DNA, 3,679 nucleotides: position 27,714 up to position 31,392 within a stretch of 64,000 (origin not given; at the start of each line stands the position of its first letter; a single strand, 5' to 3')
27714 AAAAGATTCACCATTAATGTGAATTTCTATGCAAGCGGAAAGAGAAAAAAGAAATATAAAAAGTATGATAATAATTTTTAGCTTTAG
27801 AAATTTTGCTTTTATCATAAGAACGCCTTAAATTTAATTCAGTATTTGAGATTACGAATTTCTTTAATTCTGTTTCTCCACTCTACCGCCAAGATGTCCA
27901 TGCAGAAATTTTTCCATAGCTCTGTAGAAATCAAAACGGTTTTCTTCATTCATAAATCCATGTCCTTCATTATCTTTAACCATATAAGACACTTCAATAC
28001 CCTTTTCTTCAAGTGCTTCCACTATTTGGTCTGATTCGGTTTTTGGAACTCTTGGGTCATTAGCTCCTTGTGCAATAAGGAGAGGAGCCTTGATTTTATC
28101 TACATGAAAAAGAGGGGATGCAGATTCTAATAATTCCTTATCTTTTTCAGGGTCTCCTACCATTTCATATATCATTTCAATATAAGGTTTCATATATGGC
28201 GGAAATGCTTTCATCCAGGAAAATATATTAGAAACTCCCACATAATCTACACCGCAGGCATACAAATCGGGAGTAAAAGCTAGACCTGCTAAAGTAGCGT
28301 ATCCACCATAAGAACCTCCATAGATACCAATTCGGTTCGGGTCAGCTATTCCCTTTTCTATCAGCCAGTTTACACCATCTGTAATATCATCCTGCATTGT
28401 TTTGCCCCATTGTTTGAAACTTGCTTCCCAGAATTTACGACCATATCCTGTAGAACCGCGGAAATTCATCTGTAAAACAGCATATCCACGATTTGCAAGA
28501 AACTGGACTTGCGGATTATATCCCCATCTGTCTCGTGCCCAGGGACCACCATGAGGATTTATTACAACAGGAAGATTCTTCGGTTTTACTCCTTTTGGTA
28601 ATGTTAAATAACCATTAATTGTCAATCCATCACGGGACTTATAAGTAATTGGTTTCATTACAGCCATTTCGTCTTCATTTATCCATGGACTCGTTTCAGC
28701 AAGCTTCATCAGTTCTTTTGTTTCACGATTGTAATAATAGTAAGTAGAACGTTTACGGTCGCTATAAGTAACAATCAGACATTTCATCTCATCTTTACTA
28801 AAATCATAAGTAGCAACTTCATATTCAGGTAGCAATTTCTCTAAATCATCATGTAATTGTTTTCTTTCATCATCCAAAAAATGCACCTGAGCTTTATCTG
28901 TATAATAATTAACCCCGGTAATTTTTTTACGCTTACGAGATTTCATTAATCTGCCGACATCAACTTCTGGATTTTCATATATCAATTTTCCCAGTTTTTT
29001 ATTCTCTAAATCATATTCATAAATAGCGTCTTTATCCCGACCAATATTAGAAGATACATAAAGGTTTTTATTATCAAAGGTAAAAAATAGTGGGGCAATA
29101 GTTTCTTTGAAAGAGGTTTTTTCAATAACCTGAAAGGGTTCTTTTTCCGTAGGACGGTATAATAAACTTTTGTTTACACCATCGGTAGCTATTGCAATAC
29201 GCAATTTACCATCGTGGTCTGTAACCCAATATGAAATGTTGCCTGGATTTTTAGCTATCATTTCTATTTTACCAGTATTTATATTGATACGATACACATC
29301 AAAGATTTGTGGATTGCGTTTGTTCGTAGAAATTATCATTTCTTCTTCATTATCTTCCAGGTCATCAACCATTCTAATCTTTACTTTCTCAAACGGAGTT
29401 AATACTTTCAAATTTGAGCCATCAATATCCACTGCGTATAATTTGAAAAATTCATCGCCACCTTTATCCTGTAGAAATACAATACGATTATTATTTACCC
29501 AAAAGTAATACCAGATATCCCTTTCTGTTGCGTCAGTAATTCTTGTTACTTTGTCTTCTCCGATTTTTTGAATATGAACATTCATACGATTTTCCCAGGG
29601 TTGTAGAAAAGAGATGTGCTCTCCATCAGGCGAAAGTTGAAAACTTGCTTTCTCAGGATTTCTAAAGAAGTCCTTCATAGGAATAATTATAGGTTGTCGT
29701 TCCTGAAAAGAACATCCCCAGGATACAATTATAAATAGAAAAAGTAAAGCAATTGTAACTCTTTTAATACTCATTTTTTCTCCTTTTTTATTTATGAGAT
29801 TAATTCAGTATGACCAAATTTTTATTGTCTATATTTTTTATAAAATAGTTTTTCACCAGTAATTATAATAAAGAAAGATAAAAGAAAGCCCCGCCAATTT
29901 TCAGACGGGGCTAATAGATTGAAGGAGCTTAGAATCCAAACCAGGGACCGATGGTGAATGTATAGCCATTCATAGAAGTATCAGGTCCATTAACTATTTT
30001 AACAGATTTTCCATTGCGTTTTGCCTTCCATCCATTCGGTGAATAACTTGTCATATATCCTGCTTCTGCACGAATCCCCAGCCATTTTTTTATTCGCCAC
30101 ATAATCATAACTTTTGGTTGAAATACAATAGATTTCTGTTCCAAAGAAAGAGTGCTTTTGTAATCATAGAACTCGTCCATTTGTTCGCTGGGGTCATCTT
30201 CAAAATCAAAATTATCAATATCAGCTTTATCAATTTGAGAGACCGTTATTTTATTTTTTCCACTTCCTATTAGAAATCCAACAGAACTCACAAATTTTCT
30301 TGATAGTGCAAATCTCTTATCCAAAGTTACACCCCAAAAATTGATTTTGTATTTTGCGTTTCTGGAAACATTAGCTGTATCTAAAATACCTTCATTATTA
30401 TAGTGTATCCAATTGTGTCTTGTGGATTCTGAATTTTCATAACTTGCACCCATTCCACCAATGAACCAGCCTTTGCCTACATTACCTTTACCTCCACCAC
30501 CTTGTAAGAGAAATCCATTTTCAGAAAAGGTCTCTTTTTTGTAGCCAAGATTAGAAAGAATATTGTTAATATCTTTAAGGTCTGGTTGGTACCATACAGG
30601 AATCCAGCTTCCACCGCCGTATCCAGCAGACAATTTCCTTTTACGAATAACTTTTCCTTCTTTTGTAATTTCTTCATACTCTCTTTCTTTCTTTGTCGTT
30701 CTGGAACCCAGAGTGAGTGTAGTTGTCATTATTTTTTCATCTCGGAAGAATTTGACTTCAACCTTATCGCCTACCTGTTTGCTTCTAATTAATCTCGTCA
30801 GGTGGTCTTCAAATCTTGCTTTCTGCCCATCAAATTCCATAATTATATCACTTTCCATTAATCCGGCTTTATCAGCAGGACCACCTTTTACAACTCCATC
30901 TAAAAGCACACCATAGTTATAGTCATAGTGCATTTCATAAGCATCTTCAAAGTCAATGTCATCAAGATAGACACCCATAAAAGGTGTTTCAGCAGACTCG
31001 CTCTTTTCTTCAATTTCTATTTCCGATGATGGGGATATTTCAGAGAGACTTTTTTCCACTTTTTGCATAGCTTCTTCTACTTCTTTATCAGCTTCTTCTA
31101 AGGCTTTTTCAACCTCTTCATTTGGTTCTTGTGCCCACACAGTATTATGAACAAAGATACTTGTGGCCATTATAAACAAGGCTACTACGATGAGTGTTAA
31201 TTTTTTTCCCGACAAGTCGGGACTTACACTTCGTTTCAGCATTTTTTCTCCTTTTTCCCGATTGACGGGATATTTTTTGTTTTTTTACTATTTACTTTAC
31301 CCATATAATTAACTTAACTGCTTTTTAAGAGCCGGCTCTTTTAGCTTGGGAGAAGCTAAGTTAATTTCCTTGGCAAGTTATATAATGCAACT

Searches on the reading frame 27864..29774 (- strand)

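Call 78: search_protein_families(library=pfam, proteins=[window:27864-29774:-], max_evalue=0.00001)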
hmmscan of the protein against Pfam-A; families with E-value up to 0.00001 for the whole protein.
window:27864-29774:- (636 aa): 5 families
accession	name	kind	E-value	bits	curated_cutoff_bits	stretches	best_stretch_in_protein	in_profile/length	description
PF00326.27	Peptidase_S9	-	1.3e-49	169.1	22.6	1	419-630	3-212/213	Prolyl oligopeptidase family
PF20434.5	BD-FAE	-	2.4e-18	66.9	26.8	1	392-588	5-215/215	BD-FAE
PF02129.25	Peptidase_S15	-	3.5e-11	43.7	23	1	382-512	1-127/262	X-Pro dipeptidyl-peptidase (S15 family)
PF01738.24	DLH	-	3.2e-10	40.4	21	1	387-614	2-195/217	Dienelactone hydrolase family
PF05448.18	AXE1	-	2.3e-08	33.6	21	1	369-574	52-275/321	Acetyl xylan esterase (AXE1)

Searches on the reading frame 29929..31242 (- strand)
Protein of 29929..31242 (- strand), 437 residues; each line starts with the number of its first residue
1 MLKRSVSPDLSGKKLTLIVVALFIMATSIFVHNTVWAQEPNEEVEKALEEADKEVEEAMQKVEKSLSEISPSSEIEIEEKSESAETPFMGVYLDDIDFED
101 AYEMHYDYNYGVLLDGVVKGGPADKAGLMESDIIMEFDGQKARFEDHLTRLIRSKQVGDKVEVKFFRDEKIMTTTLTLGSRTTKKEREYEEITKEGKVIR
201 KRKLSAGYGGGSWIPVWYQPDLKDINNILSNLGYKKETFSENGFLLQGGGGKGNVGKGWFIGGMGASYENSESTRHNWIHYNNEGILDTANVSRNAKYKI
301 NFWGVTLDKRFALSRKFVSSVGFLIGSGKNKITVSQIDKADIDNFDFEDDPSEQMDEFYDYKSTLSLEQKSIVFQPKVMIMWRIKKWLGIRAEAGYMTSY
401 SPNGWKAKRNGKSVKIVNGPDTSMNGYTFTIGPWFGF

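Call 78: search_protein_families(library=pfam, proteins=[window:29929-31242:-], max_evalue=0.00001)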
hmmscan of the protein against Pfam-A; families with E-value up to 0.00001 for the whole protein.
window:29929-31242:- (437 aa): 1 family
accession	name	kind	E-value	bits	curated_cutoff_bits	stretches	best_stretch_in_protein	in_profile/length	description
PF13180.12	PDZ_2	-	3.9e-11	43.5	27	1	103-178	12-80/80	PDZ domain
